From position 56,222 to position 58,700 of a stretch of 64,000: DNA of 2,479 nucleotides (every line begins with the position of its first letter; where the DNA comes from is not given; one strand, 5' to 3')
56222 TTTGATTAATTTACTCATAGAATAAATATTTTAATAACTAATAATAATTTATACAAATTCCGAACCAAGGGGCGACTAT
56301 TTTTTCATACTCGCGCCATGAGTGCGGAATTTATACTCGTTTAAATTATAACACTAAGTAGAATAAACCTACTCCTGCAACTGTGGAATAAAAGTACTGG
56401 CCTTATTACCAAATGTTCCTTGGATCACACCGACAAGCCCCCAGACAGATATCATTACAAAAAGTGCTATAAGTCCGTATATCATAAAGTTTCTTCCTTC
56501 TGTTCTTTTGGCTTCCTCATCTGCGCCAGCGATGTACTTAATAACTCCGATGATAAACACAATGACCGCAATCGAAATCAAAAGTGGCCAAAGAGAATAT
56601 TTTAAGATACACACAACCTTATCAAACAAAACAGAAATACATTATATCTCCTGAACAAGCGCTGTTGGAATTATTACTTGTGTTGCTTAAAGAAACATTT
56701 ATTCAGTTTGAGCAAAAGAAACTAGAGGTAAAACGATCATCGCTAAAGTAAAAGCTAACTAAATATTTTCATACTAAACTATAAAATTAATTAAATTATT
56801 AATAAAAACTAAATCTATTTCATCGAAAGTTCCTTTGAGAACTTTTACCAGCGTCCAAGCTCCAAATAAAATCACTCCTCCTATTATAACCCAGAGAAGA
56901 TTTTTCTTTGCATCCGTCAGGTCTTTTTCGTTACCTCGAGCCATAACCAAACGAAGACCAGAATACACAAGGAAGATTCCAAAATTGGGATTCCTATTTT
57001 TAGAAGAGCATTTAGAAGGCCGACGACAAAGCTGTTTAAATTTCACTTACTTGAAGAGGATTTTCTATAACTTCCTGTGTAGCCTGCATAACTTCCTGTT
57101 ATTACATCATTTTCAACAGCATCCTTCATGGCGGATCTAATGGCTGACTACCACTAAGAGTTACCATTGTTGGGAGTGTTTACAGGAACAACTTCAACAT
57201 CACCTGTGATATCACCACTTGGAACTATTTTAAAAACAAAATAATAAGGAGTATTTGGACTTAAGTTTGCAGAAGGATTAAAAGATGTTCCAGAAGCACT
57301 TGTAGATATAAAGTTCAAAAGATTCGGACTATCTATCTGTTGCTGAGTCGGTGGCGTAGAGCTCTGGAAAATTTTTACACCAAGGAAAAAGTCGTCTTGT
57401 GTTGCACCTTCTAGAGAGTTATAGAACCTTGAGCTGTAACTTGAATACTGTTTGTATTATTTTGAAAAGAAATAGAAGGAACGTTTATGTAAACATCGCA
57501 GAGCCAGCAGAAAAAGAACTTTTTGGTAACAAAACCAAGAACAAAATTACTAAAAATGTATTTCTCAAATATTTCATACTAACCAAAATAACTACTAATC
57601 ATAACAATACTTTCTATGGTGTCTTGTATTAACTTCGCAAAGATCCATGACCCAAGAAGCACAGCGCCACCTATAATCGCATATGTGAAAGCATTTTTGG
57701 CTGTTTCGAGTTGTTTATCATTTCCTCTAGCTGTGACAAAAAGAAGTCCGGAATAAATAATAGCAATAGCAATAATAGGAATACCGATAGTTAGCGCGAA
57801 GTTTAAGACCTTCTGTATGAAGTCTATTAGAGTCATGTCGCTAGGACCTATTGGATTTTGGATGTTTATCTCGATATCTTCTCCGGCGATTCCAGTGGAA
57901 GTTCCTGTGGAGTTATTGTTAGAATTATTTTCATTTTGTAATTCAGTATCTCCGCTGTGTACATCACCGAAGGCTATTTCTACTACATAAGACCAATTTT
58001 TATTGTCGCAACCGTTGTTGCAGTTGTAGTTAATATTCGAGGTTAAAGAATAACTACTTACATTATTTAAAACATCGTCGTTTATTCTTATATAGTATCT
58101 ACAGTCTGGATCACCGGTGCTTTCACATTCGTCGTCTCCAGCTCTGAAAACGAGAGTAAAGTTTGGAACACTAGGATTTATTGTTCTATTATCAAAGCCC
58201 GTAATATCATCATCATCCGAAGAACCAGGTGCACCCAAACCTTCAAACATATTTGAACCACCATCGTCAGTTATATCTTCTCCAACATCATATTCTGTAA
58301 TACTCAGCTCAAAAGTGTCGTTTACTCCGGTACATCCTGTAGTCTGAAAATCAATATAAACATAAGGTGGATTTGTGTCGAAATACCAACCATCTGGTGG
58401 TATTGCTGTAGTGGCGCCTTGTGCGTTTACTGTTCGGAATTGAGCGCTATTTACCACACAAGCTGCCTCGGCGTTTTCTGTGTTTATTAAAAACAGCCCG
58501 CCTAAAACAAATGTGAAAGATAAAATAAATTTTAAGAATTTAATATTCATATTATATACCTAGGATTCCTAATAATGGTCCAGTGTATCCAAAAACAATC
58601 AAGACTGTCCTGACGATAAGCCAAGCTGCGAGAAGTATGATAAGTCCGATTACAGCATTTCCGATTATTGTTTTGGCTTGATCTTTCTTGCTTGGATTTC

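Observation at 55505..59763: Six tandem genes fuse a TrbC/VirB2-like pilin module to unrelated, progressively larger surface domains, with no secretion machinery in the window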

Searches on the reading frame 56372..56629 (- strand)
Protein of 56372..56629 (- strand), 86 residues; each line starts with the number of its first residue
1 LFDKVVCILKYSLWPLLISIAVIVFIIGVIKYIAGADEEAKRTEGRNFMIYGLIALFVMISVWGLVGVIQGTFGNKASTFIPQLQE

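Call 12: search_protein_families(library=pfam, max_evalue=1, proteins=[window:56372-56629:-])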
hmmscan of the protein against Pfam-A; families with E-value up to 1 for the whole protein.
seq(86 aa): 7 families
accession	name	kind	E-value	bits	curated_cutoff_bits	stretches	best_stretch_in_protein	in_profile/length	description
PF18895.5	T4SS_pilin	-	2.3e-08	34.4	26.6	1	10-69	13-71/71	Type IV secretion system pilin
PF12725.13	DUF3810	-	0.0063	16.4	28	1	2-65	13-81/311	Protein of unknown function (DUF3810)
PF11700.14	ATG22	-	0.0089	15.2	24.1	1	46-77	352-384/482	Vacuole effluxer Atg22 like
PF18920.5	DUF5671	-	0.042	14.2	28.4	1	19-74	53-107/132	Domain of unknown function (DUF5671)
PF00335.26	Tetraspanin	-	0.044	13.9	32.1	1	17-72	5-69/225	Tetraspanin family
PF11346.13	DUF3149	-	0.049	13.7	23.2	1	17-35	11-29/40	Protein of unknown function (DUF3149)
PF04306.18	DUF456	-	0.053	14.2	29.4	1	14-74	29-89/139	Protein of unknown function (DUF456)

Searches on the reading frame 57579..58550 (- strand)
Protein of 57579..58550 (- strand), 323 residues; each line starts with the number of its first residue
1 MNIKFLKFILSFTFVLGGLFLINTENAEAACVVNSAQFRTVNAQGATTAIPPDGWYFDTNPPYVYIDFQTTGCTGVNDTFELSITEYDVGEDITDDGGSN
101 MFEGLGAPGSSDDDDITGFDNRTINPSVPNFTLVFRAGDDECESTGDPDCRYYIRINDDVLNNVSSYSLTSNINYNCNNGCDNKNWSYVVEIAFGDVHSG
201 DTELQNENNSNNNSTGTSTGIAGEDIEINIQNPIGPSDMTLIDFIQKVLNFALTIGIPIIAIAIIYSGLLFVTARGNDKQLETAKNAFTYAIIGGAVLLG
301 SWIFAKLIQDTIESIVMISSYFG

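Call 12: search_protein_families(library=pfam, max_evalue=1, proteins=[window:57579-58550:-])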
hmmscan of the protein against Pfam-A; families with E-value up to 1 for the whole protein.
window:57579-58550:- (323 aa): 3 families
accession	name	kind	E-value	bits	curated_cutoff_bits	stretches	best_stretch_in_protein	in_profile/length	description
PF18895.5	T4SS_pilin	-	1.5e-07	31.8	26.6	1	243-308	7-71/71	Type IV secretion system pilin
PF04956.18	TrbC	-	0.0032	18.1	27.9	1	239-303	35-93/98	TrbC/VIRB2 pilin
PF11276.14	DUF3078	-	0.11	13.4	25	1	164-209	14-58/92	Protein of unknown function (DUF3078)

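Call 41: find_homologous_proteins(query=window:57579-58550:-, max_evalue=0.001)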
Query window:57579-58550:- (323 aa): 48 proteins with E <= 0.001 among 2572 candidates.
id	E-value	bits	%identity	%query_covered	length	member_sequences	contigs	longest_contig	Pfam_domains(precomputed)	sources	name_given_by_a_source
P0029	9.2e-213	723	100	100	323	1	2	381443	PF18895.6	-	-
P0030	8.8e-117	408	58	99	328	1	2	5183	PF18895.6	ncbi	-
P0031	2.2e-114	400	60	100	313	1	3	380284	PF18895.6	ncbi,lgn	-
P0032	5.7e-112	392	60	100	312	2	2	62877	PF18895.6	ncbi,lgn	-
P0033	1.2e-110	388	58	98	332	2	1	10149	PF18895.6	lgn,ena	-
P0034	2.8e-106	374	56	98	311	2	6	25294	PF18895.6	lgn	-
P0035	2.8e-105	370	55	100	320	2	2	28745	PF18895.6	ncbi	-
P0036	2.1e-102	361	56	98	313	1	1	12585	PF18895.6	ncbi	-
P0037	4.9e-100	353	56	100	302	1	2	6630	PF18895.6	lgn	-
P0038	1.2e-97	345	49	98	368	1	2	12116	PF18895.6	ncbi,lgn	-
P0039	4.9e-96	340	53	100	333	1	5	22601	PF18895.6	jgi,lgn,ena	jgi:hypothetical protein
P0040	3.9e-95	337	53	100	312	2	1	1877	PF18895.6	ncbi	-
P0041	1.4e-94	335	54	99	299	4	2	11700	PF18895.6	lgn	-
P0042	8.9e-94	332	52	100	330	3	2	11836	PF18895.6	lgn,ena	-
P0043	1.5e-93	332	53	100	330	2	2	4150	PF18895.6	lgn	-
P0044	1.2e-92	329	53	100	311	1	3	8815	PF18895.6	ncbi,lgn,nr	ncbi:MAG: hypothetical protein QG579_259 [Patescibacteria group bacterium]|nr:hypothetical protein [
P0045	2.4e-92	328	48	100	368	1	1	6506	PF18895.6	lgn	-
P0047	3.4e-91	324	56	92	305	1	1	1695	PF18895.6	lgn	-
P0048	2.5e-87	311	52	100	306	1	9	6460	PF18895.6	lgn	-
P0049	6.0e-87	310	54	100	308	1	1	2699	PF18895.6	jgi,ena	-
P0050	2.3e-86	308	51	100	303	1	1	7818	PF18895.6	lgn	-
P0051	6.0e-86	307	51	99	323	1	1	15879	PF18895.6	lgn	-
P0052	3.3e-84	301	53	99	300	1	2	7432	PF18895.6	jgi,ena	-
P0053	3.2e-81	291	50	100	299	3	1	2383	PF18895.6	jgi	-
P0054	2.9e-80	288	47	100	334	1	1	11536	PF18895.6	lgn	-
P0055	7.2e-79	283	49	100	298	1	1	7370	PF18895.6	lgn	-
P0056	1.6e-77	279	43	97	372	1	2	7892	PF18895.6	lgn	-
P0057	1.5e-75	273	42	98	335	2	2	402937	PF18895.6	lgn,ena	-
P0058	3.5e-75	271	41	98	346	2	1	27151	PF18895.6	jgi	jgi:hypothetical protein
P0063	7.0e-65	237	41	97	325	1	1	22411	PF18895.6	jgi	-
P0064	6.5e-50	188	37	98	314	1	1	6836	PF18895.6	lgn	-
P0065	2.4e-48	183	37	96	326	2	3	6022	PF18895.6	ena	-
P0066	4.8e-47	179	38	94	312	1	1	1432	PF18895.6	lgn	-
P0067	8.5e-47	178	36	98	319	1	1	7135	PF18895.6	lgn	-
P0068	1.2e-46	177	37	94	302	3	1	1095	PF18895.6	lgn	-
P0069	1.6e-46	177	36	96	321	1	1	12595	PF18895.6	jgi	jgi:hypothetical protein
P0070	4.2e-45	172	38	80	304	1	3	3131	PF18895.6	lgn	-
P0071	8.0e-45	172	39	78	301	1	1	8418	PF18895.6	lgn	-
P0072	1.9e-44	170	36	98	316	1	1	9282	PF18895.6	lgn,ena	-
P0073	1.2e-40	158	35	98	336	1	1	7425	PF18895.6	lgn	-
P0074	4.4e-40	156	35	95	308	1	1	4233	PF18895.6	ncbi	-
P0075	3.5e-38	150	34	97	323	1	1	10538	PF18895.6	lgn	-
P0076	1.1e-34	138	32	95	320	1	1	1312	PF18895.6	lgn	-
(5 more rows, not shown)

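Call 52: predict_structure(alignment_id=A2)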
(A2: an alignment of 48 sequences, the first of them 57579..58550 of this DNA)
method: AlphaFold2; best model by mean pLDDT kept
length: 323 residues; sequences in the alignment: 48
mean_pLDDT: 79.8   pTM: 0.57
mean pLDDT of the five models: 79.8, 78.2, 78.0, 76.6, 75.8
residues with pLDDT >= 90: 97; 70-90: 153; 50-70: 51; < 50: 22
segments of 3 or more residues with pLDDT < 50: 212-232
pLDDT, mean of each block of 10 residues (from residue 1): 79 76 63 96 87 83 96 89 88 55 57 86 95 96 82 94 88 90 94 95 68 44 43 60 79 84 85 81 84 85 80 77 60
secondary structure, 60 per line:
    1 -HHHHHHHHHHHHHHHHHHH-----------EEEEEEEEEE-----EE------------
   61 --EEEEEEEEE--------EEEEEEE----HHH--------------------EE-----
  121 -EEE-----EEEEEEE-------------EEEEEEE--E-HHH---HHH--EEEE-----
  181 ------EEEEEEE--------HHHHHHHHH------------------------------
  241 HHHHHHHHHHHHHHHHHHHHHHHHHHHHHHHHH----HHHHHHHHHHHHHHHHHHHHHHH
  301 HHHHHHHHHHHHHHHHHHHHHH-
elements in order: H2-20 E32-41 E63-71 E80-86 E122-124 E130-136 E150-156 E172-175 E187-193 H202-210 H241-273 H278-322

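Call 55: fold_search(model_id=the predicted structure, library=pdb)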
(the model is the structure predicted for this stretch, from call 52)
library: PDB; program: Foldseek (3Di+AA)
matches with E <= 10: 1136; with E <= 0.001: 0
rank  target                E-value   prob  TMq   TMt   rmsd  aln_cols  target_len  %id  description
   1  8dl0_A                8.4e-03  0.84  0.21  0.19  10.5       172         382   10  CryoEM structure of the nucleotide-free and open channel A.aeolicus WzmWzt transporter (released 2022-09-21)
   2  8dl0_C                1.9e-02  0.66  0.22  0.19  11.8       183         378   10  CryoEM structure of the nucleotide-free and open channel A.aeolicus WzmWzt transporter (released 2022-09-21)
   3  7k2t_C                2.1e-02  0.75  0.23  0.20  12.5       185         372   10  Mg2+/ATP-bound structure of the full-length WzmWzt O antigen ABC transporter in lipid nanodiscs (released 2021-01-13)
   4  4qi8_A                4.0e-02  0.10  0.13  0.17  18.1       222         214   12  Lytic polysaccharide monooxygenase 9F from Neurospora crassa, NcLPMO9F (released 2015-07-15)
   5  8dne_A                4.2e-02  0.60  0.21  0.19  11.2       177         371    8  CryoEM structure of the A.aeolicus WzmWzt transporter bound to ATP (released 2022-09-21)
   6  8dne_C                5.1e-02  0.63  0.22  0.20  15.0       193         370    9  CryoEM structure of the A.aeolicus WzmWzt transporter bound to ATP (released 2022-09-21)
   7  8dku_A                5.1e-02  0.54  0.22  0.19  11.1       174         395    9  CryoEM structure of the A. aeolicus WzmWzt transporter bound to the native O antigen (released 2022-09-21)
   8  8dky_A                5.4e-02  0.47  0.21  0.39  11.7       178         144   11  Crystal structure of the Aquifex aeolicus Wzt Carbohydrate Binding Domain bound to 3-O-methyl-D-mannose (released 2022-09-21)
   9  6o14_B                8.2e-02  0.28  0.19  0.35  11.7       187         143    8  Crystal structure of the Aquifex aeolicus Wzt Carbohydrate Binding Domain (released 2020-01-15)
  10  3n6y_B                9.8e-02  0.51  0.21  0.42   8.1       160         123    9  Crystal structure of an immunoglobulin-like protein (PA1606) from PSEUDOMONAS AERUGINOSA at 1.50 A resolution (released 2010-07-21)
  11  4rrp_Q                1.2e-01  0.07  0.11  0.20  14.4       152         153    9  Crystal Structure of the Fab complexed with antigen Asf1p, Northeast Structural Genomics Consortium (NESG) Target PdR1 (released 2014-12-31)
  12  1ft3_B                1.3e-01  0.30  0.20  0.37   8.3       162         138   10  CRYSTAL STRUCTURE OF TRUNCATED RHOGDI K141A MUTANT (released 2001-05-02)
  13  2dqc_H                1.3e-01  0.28  0.19  0.40   7.0       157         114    8  Crystal structure of hyhel-10 FV mutant(Hy33f) complexed with hen egg lysozyme (released 2007-01-23)
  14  1c08_B                1.6e-01  0.28  0.19  0.41   6.9       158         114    8  CRYSTAL STRUCTURE OF HYHEL-10 FV-HEN LYSOZYME COMPLEX (released 2000-07-19)
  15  6a67_C                1.6e-01  0.25  0.19  0.25   8.7       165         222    8  Crystal structure of influenza A virus H5 hemagglutinin globular head in complex with the Fab of antibody FLD21.140 (released 2018-08-29)
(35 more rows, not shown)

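Call 76: search_protein_families(library=ncbifam, max_evalue=0.01, proteins=[window:57582-58550:-])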
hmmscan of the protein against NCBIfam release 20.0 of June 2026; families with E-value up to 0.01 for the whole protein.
window:57582-58550:- (323 aa): 1 family
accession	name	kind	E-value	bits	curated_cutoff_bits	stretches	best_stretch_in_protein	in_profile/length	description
NF045849.1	ICE_MMCAP2_0565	equivalog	0.0036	17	40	1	239-310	7-78/80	Mbov_0395 family pilin-like conjugal transfer protein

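Call 88: fold_search(model_id=the predicted structure, library=viral)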
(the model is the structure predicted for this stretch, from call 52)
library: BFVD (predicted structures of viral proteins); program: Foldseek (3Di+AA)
matches with E <= 10: 194; with E <= 0.001: 0
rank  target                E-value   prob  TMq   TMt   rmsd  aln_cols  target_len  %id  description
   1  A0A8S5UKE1            5.2e-03  0.54  0.19  0.20  25.5       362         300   11  Uncharacterized protein [Inoviridae sp. ct4fI15]
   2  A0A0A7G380            5.3e-02  0.13  0.16  0.19  17.5       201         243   11  Glycoprotein C (Fragment) [Canid alphaherpesvirus 1]
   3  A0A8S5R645            9.1e-02  0.20  0.15  0.08  12.5       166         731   12  DUF4832 domain-containing protein [Ackermannviridae sp. ctaCq7]
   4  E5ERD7                1.1e-01  0.07  0.11  0.06  21.3       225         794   13  (no name in the UniProt tables at hand)
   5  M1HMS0                1.6e-01  0.04  0.10  0.07  17.0       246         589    9  (no name in the UniProt tables at hand)
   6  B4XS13                2.1e-01  0.09  0.15  0.13  12.7       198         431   13  GC [anatid alphaherpesvirus 1]
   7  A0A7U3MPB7            2.2e-01  0.87  0.20  0.31  21.1       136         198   11  (no name in the UniProt tables at hand)
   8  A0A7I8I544            2.7e-01  0.04  0.11  0.15  22.0       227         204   10  Envelope glycoprotein G (Fragment) [Gallid alphaherpesvirus 2]
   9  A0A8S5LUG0            3.0e-01  0.11  0.14  0.07  12.3       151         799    7  Uncharacterized protein [Siphoviridae sp. ctM3g2]
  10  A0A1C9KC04            3.0e-01  0.03  0.09  0.12  20.8       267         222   12  Early protein OPG038 [Skunkpox virus]
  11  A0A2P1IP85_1          4.9e-01  0.08  0.19  0.09  21.3       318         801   10  Genome polyprotein (Fragment) [megrivirus C1]
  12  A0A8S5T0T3            5.2e-01  0.07  0.17  0.27  12.9       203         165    7  Uncharacterized protein [Siphoviridae sp. ctKFk2]
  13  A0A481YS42            5.5e-01  0.07  0.15  0.25  11.7       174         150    9  Uncharacterized protein [Marseillevirus LCMAC101]
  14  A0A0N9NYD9            6.2e-01  0.41  0.21  0.37  16.6       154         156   16  (no name in the UniProt tables at hand)
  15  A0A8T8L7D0            6.2e-01  0.13  0.19  0.26  22.8       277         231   12  (no name in the UniProt tables at hand)
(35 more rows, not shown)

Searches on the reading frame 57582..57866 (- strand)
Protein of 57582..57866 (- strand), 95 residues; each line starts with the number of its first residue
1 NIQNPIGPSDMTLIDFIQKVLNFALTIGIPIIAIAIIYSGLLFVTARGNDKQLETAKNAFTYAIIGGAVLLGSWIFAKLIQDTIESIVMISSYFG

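Call 71: search_protein_representatives(alignment_id=A4)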
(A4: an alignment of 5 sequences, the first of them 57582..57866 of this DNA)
Query: 5 sequences, 91 profile positions. Proteins with E-value up to 0.001 (for the whole library): 56395; up to 1e-10: 5689; up to 1e-30: 47. The best 150 are listed.
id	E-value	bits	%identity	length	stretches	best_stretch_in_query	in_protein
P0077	1.8e-61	220.4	-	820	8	8-74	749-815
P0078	4.4e-59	212.7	-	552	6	5-75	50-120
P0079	3.3e-54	197.1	-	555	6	14-77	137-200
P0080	7.0e-51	186.4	-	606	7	3-75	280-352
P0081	5.6e-49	180.3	-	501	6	13-66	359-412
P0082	1.9e-48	178.6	-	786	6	9-76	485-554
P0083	8.8e-47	173.3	-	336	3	6-80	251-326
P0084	1.7e-46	172.4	-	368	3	10-81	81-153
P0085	4.2e-46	171.1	-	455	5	5-70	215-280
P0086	2.4e-45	168.7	-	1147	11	9-75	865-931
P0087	2.5e-44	165.5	-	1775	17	8-74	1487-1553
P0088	2.9e-44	165.2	-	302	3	6-87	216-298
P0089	3.5e-43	161.8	-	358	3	3-78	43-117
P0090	1.0e-42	160.3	-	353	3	4-79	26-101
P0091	1.1e-42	160.1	-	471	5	6-76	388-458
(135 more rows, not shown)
